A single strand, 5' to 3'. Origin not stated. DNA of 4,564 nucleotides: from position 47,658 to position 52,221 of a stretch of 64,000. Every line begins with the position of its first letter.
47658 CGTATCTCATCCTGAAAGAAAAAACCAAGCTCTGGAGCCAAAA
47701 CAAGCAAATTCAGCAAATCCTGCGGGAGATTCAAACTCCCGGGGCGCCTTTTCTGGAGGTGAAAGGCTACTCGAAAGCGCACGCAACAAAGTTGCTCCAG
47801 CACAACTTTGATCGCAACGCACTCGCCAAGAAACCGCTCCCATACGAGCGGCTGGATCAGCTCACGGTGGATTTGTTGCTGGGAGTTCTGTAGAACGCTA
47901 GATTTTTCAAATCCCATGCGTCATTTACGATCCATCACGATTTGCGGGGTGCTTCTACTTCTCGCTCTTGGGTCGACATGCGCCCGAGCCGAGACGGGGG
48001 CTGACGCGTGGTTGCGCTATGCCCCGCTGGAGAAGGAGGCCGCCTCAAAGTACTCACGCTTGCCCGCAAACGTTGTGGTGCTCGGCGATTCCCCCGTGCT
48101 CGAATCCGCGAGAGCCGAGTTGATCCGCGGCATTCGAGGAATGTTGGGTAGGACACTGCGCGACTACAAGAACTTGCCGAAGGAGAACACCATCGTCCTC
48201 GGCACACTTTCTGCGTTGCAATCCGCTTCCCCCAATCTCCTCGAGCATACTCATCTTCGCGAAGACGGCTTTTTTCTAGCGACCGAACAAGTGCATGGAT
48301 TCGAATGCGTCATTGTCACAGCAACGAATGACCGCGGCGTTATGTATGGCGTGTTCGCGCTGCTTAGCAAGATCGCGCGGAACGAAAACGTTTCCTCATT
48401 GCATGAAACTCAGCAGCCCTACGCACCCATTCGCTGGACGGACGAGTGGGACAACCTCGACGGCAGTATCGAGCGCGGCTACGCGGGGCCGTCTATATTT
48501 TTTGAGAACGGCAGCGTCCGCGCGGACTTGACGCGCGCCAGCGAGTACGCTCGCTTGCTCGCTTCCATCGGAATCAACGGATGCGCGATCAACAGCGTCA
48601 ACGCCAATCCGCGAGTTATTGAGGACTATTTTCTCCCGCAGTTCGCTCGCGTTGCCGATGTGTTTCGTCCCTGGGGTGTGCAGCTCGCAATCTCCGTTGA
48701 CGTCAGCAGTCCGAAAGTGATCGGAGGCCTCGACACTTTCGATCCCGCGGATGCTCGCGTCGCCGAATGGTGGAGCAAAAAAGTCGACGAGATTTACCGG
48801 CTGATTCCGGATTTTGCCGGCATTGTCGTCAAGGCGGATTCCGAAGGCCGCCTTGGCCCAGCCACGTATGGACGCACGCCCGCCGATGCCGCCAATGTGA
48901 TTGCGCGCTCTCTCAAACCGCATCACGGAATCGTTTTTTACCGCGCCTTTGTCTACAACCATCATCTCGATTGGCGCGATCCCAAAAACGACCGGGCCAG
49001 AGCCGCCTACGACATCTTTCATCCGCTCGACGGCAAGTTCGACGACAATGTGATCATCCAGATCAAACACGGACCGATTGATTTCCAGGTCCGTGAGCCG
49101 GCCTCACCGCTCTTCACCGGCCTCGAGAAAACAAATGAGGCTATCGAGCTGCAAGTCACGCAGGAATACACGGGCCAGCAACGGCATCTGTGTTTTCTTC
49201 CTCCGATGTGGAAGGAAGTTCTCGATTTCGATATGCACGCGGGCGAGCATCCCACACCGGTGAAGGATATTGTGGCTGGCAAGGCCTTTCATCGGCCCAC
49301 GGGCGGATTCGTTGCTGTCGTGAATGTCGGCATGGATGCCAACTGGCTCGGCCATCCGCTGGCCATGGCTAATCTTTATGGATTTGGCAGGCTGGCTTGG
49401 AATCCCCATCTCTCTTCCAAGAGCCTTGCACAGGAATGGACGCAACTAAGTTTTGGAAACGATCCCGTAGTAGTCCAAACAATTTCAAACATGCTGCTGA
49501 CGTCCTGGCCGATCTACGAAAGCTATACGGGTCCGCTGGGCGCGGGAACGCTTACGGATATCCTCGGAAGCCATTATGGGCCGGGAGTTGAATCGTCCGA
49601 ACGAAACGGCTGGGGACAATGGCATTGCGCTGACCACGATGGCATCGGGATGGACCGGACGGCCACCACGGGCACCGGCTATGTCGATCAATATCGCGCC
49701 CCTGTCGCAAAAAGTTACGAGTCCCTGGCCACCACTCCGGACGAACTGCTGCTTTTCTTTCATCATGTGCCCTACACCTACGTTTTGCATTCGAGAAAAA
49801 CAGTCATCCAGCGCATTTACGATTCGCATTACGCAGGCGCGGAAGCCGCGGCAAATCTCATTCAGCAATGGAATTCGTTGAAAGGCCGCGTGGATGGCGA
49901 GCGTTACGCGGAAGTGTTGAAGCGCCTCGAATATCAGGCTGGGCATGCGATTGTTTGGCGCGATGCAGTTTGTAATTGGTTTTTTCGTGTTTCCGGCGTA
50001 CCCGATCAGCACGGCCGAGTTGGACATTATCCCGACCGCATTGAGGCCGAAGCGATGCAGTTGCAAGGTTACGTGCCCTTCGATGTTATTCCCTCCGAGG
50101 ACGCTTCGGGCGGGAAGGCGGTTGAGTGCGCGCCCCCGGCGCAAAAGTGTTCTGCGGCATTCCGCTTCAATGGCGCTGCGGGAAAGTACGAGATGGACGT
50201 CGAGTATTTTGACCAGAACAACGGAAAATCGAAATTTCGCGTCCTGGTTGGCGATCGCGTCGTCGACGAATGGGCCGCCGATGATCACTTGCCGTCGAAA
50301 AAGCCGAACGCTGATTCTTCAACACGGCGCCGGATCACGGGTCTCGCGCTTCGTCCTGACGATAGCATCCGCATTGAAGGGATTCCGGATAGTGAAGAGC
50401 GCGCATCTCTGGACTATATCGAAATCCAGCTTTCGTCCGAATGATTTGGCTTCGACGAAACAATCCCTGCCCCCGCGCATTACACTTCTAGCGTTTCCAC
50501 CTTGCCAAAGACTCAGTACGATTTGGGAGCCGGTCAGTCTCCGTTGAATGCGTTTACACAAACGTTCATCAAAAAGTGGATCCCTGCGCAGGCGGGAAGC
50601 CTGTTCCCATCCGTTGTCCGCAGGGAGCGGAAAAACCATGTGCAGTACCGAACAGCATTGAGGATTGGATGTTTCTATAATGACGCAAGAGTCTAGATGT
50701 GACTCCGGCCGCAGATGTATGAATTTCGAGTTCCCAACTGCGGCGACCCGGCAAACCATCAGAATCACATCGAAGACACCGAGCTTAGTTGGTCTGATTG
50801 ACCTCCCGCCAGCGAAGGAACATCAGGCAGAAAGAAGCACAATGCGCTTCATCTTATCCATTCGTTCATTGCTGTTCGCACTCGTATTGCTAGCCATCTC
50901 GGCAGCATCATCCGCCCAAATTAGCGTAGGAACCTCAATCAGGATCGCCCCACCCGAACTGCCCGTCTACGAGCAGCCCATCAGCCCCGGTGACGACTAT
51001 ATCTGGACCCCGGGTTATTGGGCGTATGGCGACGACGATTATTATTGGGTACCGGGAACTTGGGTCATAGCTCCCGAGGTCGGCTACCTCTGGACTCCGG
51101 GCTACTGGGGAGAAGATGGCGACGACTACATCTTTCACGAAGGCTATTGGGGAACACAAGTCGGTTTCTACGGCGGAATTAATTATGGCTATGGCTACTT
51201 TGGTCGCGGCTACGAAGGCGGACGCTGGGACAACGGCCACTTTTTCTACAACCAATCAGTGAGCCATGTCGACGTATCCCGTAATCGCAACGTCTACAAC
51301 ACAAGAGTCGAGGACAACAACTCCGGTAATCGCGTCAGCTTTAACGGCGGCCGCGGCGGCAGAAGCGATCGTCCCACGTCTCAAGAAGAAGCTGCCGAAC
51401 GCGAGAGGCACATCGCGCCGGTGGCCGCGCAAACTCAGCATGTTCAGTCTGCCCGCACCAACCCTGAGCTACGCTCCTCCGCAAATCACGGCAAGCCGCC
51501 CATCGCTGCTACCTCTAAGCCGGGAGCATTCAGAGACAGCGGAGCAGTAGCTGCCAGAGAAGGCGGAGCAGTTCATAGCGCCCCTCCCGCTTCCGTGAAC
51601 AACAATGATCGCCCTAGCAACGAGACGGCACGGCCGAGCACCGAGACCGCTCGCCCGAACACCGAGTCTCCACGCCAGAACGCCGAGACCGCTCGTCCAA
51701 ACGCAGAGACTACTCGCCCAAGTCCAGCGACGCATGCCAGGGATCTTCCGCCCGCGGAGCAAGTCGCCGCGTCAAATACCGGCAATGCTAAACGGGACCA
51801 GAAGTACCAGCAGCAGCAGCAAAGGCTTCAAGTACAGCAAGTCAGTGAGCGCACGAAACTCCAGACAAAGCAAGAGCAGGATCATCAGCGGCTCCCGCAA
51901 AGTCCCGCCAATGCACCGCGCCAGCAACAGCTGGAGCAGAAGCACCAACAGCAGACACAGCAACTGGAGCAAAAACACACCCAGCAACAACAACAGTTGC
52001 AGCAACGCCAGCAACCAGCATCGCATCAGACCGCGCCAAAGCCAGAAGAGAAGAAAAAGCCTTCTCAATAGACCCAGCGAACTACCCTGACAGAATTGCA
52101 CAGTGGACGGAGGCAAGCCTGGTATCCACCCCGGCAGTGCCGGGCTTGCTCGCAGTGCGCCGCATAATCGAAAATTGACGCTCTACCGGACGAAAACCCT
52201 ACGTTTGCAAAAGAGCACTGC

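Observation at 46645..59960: A shared 16-bp ACGT-centred palindrome links xylA-GH67/GH3, LacI-2/GH51 and the TBDR2-TPR-CRTAC1 cassette into one putative regulon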

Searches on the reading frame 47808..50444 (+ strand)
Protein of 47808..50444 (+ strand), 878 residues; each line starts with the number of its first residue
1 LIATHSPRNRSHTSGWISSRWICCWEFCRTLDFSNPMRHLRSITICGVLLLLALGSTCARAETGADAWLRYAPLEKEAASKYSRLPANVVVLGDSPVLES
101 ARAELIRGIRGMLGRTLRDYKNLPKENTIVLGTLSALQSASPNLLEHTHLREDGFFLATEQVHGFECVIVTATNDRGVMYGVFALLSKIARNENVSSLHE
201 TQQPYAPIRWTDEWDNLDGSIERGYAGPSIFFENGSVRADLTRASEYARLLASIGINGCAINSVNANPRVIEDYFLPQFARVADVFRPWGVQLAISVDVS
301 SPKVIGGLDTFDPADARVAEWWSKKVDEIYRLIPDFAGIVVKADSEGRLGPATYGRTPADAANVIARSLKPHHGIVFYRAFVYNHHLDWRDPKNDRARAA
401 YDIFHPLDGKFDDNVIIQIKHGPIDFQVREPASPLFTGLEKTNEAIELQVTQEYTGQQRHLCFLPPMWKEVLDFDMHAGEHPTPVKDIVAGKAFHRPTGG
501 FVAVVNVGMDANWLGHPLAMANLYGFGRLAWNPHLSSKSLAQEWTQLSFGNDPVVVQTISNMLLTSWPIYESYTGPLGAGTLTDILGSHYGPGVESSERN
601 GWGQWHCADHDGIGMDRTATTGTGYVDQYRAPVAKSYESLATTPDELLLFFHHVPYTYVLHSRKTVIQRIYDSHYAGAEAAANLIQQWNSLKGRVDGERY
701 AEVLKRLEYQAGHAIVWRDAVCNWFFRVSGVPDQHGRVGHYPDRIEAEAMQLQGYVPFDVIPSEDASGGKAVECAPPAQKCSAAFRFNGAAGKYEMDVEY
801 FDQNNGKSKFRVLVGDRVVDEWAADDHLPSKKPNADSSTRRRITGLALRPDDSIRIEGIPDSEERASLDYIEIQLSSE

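Call 7: search_protein_families(library=pfam, proteins=[window:47808-50444:+])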
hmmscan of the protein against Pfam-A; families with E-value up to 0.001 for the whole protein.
window:47808-50444:+ (878 aa): 3 families
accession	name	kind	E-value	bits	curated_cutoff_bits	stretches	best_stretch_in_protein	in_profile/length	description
PF07488.18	Glyco_hydro_67M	-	2.7e-147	490.5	23.5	1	189-513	2-326/326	Glycosyl hydrolase family 67 middle domain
PF07477.17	Glyco_hydro_67C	-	1.7e-92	309.4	27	1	515-737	2-222/223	Glycosyl hydrolase family 67 C-terminus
PF03648.19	Glyco_hydro_67N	-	7.6e-27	94.4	24.3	1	67-185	1-120/120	Glycosyl hydrolase family 67 N-terminus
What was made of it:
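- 47808..50444 (+): GH67 alpha-glucuronidase, downstream of xylA. The ORF start as listed is probably over-extended. Pfam GH67 N, M and C domains (call 7).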

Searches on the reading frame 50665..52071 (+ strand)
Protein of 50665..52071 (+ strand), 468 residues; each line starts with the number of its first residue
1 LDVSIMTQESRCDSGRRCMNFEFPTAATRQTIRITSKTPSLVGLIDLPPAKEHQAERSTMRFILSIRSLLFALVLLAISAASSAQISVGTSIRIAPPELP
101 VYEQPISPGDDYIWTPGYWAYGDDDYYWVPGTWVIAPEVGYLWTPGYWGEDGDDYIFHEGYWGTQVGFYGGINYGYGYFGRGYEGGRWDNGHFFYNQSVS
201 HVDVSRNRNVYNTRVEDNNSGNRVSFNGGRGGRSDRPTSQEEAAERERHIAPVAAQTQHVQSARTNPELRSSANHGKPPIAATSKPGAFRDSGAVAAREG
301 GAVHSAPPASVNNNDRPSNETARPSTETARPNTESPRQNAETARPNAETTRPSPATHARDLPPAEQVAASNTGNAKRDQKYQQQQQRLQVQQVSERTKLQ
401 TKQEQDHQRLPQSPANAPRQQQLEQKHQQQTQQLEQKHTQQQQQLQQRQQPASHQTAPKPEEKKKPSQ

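Call 7: search_protein_families(library=pfam, proteins=[window:50665-52071:+])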
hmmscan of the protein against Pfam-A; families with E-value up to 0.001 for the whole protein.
window:50665-52071:+ (468 aa): 1 family
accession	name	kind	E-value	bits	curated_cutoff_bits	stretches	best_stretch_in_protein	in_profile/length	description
PF12779.12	WXXGXW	-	2.8e-11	43.7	18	1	109-134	1-26/26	WXXGXW repeat (2 copies)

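Call 19: search_protein_families(library=ncbifam, proteins=[window:50665-52071:+], max_evalue=0.00001)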
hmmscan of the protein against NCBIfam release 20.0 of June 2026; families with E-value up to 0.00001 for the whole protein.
window:50665-52071:+ (468 aa): 0 families
